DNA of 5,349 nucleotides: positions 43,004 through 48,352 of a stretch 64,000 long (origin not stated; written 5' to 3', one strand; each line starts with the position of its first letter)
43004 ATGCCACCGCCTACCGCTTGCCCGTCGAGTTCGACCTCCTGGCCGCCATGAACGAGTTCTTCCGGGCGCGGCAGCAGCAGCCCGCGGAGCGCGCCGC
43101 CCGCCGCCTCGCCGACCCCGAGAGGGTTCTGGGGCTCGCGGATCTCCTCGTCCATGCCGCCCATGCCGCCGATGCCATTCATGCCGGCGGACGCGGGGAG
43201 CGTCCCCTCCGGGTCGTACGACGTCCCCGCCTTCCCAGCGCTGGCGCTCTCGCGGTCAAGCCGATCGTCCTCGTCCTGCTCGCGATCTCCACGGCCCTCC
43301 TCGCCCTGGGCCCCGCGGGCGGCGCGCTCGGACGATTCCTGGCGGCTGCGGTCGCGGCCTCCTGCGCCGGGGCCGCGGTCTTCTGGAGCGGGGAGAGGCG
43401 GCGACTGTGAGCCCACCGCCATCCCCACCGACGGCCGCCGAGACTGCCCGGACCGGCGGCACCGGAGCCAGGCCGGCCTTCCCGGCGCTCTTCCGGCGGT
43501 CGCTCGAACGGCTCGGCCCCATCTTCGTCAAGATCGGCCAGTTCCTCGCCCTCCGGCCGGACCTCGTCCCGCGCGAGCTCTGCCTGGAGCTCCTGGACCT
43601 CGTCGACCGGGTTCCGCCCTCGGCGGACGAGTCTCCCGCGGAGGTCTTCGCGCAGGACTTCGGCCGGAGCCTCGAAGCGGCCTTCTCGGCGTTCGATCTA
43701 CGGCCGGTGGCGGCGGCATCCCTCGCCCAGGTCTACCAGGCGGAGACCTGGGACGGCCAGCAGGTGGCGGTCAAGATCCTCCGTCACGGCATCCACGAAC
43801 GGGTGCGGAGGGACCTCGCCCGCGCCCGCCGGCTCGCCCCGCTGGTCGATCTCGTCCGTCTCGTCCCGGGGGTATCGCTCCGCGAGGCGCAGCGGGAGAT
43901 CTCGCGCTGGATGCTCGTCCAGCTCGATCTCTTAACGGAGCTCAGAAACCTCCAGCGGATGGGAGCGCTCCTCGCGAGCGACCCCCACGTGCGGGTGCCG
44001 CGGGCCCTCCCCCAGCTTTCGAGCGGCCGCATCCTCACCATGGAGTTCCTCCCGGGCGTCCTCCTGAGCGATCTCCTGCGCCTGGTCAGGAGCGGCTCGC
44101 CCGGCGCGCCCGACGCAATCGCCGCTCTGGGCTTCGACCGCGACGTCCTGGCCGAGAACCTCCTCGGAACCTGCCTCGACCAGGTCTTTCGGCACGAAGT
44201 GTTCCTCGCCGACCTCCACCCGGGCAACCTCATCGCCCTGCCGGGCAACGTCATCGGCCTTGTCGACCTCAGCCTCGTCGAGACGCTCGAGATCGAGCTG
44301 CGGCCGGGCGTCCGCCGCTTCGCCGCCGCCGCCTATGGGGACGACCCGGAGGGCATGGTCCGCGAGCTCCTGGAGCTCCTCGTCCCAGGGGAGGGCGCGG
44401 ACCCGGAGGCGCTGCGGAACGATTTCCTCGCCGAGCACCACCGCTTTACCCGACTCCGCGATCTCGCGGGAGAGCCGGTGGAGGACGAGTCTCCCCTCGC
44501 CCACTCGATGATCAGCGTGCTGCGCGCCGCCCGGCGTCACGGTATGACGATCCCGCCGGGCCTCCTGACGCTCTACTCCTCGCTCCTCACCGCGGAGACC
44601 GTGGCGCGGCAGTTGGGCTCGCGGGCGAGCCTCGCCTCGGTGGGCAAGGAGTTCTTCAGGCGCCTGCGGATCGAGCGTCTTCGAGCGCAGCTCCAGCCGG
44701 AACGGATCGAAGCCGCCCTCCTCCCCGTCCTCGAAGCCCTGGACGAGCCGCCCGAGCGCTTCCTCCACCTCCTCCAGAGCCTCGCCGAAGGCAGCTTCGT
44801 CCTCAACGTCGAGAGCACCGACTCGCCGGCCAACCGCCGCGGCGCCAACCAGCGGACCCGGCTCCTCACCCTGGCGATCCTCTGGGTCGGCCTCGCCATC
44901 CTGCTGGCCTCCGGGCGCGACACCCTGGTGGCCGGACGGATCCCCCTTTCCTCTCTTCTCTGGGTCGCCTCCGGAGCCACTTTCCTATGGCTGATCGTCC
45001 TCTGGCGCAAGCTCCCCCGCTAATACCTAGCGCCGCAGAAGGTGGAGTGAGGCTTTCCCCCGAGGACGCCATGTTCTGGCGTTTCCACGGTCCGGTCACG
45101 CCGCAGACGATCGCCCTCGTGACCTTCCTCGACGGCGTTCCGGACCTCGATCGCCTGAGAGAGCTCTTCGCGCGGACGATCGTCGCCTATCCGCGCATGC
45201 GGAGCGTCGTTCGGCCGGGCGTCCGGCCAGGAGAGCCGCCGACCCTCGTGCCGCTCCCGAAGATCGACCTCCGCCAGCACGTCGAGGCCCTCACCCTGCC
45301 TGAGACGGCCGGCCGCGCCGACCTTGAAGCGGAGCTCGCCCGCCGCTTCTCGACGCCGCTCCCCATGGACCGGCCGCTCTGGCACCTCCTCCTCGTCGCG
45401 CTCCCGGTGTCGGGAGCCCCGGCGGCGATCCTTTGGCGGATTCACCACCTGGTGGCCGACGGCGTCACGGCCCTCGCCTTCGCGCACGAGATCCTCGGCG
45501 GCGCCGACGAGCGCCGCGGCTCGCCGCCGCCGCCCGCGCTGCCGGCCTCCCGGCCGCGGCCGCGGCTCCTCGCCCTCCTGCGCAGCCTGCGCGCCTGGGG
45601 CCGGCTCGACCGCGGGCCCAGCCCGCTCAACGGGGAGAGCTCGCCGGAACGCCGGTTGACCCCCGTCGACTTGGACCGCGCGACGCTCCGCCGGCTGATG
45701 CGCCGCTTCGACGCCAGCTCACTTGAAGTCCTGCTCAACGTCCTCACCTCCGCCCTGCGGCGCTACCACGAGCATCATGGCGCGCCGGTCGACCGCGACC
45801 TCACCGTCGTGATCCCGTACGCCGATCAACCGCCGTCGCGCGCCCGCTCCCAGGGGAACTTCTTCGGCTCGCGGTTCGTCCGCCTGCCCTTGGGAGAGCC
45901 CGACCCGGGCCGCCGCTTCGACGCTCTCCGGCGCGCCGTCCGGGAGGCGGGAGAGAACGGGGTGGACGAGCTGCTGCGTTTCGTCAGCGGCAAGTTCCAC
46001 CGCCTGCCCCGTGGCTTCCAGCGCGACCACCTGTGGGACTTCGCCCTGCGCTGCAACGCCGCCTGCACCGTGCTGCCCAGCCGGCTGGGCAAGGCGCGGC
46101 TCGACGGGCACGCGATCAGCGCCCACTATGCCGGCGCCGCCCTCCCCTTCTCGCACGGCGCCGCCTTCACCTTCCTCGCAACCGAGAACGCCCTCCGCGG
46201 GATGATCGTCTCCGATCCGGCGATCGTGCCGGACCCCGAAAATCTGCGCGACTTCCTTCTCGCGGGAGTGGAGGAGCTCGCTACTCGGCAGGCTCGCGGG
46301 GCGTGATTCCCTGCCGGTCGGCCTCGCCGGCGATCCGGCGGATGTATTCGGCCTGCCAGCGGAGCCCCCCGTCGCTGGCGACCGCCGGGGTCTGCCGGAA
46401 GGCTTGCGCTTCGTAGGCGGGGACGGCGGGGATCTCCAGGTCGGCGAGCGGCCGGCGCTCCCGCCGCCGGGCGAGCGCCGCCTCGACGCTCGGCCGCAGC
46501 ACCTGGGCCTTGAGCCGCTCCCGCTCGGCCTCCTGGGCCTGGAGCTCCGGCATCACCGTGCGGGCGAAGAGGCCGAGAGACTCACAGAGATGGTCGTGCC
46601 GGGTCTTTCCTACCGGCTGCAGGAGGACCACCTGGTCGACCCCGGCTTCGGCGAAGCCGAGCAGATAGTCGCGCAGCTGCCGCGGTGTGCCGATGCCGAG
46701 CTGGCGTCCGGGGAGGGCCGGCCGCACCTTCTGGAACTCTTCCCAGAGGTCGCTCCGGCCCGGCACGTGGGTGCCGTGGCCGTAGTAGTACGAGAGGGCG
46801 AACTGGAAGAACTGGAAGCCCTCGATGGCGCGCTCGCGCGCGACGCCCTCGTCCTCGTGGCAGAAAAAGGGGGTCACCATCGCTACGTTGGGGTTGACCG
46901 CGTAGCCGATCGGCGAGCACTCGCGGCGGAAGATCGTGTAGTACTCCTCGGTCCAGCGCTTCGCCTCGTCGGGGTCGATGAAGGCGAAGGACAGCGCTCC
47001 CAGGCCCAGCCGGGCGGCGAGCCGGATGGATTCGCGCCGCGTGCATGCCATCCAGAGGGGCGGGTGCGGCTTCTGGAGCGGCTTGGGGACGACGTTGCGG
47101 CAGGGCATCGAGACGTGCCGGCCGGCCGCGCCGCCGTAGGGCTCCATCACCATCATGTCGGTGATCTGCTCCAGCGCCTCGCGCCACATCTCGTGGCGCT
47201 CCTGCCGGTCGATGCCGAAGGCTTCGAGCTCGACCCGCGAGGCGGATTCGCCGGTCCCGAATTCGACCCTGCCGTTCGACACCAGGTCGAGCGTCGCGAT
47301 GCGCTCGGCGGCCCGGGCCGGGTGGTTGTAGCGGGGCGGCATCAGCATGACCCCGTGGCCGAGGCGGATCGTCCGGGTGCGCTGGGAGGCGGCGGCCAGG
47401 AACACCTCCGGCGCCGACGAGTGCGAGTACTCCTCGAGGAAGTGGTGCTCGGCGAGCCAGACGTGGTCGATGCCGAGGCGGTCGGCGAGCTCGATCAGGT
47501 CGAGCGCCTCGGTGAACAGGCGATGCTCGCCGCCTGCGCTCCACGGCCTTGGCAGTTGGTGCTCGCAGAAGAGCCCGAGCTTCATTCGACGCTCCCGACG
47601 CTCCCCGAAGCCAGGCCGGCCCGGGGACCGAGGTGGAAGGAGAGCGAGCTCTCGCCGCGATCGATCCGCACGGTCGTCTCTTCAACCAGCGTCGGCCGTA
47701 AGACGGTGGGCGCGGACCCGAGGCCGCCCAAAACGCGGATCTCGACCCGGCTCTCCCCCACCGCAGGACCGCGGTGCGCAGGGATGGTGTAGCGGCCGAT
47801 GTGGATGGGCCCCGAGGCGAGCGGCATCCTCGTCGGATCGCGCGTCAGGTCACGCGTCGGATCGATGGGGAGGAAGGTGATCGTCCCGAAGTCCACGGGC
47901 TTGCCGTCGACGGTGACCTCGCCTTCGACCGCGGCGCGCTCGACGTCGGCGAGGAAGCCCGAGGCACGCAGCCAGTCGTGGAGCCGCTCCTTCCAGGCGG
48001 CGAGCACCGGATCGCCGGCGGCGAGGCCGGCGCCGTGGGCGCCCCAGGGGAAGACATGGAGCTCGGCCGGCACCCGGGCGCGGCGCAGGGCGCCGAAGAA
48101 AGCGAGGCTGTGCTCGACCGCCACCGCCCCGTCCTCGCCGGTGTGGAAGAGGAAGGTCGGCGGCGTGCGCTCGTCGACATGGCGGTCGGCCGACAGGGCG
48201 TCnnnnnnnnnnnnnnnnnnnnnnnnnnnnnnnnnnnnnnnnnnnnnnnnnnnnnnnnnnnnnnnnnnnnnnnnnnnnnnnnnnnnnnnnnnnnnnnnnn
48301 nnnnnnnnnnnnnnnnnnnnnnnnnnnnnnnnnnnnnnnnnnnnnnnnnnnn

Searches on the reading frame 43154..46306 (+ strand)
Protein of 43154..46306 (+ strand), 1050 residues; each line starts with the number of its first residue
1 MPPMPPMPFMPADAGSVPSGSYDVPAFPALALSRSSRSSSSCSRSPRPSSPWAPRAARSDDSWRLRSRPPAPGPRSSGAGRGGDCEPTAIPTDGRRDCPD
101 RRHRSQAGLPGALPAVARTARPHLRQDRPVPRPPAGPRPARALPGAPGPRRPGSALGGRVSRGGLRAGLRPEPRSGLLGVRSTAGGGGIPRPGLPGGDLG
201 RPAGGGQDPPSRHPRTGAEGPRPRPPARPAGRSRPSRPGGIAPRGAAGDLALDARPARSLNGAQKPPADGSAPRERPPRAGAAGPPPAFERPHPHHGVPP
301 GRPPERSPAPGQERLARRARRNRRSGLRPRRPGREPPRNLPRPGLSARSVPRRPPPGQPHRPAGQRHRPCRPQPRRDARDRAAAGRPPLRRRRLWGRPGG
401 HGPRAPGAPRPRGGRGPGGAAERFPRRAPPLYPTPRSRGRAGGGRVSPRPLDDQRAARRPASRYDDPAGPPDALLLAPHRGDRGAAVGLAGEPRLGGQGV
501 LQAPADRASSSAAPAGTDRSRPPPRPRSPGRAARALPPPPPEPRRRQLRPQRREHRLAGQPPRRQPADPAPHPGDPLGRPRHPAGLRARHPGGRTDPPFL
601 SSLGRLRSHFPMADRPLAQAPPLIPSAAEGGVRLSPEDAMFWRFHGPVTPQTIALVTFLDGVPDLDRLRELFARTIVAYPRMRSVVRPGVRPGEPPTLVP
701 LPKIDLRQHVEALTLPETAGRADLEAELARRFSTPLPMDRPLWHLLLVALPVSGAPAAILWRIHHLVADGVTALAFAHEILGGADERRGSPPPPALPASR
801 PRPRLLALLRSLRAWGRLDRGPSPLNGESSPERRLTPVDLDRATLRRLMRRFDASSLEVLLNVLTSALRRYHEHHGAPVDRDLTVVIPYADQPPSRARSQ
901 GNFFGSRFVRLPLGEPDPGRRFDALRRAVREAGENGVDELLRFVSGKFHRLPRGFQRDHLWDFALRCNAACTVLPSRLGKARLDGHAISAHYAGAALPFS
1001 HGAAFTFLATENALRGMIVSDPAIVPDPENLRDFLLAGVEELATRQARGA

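Call 8: search_protein_families(library=pfam, proteins=[window:43154-46306:+], max_evalue=0.001)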
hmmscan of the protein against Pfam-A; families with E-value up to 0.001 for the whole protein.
window:43154-46306:+ (1050 aa): 2 families
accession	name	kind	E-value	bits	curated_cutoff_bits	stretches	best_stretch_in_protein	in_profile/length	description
PF03007.21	WS_DGAT_cat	-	1.3e-18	68.1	23.6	1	634-801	1-173/263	Wax ester synthase/diacylglycerol acyltransferase catalytic domain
PF06974.18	WS_DGAT_C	-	9.8e-07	29.4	20.7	1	901-1038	2-140/145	WS/DGAT C-terminal domain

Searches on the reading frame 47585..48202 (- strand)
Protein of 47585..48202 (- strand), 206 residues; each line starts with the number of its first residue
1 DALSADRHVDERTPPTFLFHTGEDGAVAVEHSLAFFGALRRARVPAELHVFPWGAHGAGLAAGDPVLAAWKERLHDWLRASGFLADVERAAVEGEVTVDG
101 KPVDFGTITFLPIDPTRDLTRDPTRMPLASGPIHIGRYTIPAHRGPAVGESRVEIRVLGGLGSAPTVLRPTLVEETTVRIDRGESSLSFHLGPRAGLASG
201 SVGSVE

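Call 39: search_protein_families(library=pfam, proteins=[window:47585-48202:-], max_evalue=0.01)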
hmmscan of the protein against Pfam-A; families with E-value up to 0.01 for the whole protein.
window:47585-48202:- (206 aa): 1 family
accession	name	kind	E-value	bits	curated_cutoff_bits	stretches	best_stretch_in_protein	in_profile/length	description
PF00326.27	Peptidase_S9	-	4.6e-07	30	22.6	1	4-59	133-190/213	Prolyl oligopeptidase family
